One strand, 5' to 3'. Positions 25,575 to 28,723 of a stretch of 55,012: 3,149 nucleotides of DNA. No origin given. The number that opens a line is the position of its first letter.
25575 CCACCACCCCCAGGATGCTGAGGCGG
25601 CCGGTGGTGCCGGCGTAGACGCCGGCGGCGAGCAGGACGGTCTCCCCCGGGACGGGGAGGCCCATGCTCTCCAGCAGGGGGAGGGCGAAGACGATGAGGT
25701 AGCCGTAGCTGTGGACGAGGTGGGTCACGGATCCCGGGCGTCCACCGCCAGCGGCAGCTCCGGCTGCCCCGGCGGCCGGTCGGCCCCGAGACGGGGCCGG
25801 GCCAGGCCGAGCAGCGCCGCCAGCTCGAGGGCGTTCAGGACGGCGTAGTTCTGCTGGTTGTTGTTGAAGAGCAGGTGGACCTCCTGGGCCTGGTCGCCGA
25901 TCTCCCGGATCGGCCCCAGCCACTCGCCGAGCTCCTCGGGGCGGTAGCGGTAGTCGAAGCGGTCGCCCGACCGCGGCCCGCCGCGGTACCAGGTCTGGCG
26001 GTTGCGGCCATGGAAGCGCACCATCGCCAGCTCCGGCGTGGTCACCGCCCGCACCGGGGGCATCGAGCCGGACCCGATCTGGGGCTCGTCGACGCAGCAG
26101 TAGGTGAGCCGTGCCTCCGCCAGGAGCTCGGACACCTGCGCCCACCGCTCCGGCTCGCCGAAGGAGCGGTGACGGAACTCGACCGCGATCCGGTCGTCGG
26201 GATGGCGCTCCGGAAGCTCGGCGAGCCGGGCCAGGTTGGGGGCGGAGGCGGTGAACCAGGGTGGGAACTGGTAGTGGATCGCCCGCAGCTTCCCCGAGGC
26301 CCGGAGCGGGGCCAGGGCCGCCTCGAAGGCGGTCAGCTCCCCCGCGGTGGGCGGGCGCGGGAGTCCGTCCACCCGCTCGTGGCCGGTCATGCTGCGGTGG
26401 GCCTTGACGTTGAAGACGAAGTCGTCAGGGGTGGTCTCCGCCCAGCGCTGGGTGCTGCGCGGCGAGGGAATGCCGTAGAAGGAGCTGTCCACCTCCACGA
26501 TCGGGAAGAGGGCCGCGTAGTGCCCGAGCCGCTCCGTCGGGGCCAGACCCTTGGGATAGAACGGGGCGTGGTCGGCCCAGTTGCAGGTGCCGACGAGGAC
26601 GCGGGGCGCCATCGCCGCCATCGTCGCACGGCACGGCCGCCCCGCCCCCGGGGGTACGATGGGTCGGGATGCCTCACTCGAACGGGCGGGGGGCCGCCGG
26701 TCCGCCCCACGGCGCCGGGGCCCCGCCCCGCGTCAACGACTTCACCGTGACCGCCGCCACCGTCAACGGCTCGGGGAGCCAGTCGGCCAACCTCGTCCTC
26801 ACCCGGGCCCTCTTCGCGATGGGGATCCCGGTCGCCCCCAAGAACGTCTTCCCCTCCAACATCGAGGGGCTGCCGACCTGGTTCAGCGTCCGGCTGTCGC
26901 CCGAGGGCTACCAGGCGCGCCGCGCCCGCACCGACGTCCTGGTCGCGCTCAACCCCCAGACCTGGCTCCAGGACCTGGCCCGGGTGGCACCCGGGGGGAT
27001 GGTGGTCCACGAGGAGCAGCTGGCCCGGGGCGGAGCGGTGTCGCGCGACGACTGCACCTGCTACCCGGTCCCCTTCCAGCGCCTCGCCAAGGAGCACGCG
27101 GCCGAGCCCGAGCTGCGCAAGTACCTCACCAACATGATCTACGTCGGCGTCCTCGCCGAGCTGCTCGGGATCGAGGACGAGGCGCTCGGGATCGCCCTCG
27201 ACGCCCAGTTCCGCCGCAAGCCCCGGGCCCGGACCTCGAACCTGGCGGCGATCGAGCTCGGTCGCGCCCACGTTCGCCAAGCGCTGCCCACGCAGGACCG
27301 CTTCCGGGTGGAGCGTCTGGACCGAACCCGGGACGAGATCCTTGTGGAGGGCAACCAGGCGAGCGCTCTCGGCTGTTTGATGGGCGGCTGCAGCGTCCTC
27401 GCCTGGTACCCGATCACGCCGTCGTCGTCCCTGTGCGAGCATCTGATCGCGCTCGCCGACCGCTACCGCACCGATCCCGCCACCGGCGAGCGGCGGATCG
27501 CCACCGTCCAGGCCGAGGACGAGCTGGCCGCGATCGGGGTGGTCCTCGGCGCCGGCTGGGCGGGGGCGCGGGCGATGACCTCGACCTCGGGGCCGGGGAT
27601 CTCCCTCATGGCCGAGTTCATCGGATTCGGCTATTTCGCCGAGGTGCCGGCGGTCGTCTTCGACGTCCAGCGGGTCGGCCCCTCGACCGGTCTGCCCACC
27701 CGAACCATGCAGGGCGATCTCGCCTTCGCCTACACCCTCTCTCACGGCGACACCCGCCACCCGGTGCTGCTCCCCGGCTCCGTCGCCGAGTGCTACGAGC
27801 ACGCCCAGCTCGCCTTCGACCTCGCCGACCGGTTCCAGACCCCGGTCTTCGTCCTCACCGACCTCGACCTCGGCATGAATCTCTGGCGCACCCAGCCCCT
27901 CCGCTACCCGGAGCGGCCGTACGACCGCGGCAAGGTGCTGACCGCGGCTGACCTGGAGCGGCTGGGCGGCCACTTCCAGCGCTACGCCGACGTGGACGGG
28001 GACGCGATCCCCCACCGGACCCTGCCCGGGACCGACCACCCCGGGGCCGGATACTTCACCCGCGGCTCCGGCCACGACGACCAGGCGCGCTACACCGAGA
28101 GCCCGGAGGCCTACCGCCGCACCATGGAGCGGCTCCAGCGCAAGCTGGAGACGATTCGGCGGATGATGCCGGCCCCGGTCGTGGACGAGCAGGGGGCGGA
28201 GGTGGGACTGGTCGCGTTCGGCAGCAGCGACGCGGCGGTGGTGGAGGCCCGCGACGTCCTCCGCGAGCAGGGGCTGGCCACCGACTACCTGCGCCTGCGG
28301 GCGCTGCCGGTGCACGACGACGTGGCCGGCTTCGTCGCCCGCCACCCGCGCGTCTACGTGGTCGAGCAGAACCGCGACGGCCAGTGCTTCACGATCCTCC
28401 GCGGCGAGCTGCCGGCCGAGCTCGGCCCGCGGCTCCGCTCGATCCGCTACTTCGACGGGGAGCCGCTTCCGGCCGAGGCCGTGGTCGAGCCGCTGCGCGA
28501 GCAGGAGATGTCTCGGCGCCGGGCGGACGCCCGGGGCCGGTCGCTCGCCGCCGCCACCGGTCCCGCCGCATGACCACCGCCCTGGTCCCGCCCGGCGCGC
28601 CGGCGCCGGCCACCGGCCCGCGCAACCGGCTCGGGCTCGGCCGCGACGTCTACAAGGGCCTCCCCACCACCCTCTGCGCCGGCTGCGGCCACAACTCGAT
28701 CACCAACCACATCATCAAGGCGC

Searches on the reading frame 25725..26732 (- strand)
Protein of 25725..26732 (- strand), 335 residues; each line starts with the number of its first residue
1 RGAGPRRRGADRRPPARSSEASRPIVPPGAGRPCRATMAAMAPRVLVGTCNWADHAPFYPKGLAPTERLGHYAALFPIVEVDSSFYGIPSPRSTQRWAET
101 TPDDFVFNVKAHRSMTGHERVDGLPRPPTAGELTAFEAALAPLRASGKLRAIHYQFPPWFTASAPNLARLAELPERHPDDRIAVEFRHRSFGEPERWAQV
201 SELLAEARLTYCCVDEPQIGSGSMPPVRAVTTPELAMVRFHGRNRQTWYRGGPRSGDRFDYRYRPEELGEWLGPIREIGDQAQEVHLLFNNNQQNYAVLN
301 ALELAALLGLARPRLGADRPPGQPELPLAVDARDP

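Call 80: search_protein_families(library=pfam, proteins=[window:25725-26732:-], max_evalue=0.0001)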
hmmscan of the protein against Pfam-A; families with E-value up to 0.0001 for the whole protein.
window:25725-26732:- (335 aa): 1 family
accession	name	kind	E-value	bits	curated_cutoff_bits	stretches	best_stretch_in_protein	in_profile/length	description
PF01904.24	DUF72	-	8.5e-63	212.7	25.3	1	59-306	1-216/217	Protein of unknown function DUF72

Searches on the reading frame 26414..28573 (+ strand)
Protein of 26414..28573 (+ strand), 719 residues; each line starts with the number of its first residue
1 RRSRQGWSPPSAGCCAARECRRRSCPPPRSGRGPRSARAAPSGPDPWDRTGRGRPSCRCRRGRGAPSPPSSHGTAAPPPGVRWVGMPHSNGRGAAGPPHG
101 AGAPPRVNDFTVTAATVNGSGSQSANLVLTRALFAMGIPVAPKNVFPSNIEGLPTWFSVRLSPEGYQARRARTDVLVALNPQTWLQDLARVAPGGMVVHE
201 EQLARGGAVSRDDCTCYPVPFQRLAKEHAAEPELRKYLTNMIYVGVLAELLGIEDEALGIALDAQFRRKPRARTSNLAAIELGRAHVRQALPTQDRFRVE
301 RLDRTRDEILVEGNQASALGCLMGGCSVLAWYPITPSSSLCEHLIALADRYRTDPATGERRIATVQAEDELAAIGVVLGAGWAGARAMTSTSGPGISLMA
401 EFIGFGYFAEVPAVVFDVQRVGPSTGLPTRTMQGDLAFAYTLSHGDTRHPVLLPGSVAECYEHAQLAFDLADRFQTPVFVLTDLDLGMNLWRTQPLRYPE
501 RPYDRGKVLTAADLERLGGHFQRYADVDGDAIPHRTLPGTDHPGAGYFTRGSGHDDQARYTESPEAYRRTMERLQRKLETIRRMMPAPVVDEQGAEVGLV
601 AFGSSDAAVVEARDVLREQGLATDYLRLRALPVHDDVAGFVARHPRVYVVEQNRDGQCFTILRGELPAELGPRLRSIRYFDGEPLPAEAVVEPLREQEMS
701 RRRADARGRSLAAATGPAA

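Call 81: search_protein_families(library=pfam, proteins=[window:26414-28573:+], max_evalue=0.0001)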
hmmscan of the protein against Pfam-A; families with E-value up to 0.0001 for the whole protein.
window:26414-28573:+ (719 aa): 2 families
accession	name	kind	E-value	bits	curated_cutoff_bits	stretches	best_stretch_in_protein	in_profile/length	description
PF01855.24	POR_N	-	1.9e-46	159.1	27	1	320-483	2-154/231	Pyruvate flavodoxin/ferredoxin oxidoreductase, thiamine diP-bdg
PF01558.24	POR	-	7.5e-27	95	27.4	1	119-284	2-172/173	Pyruvate ferredoxin/flavodoxin oxidoreductase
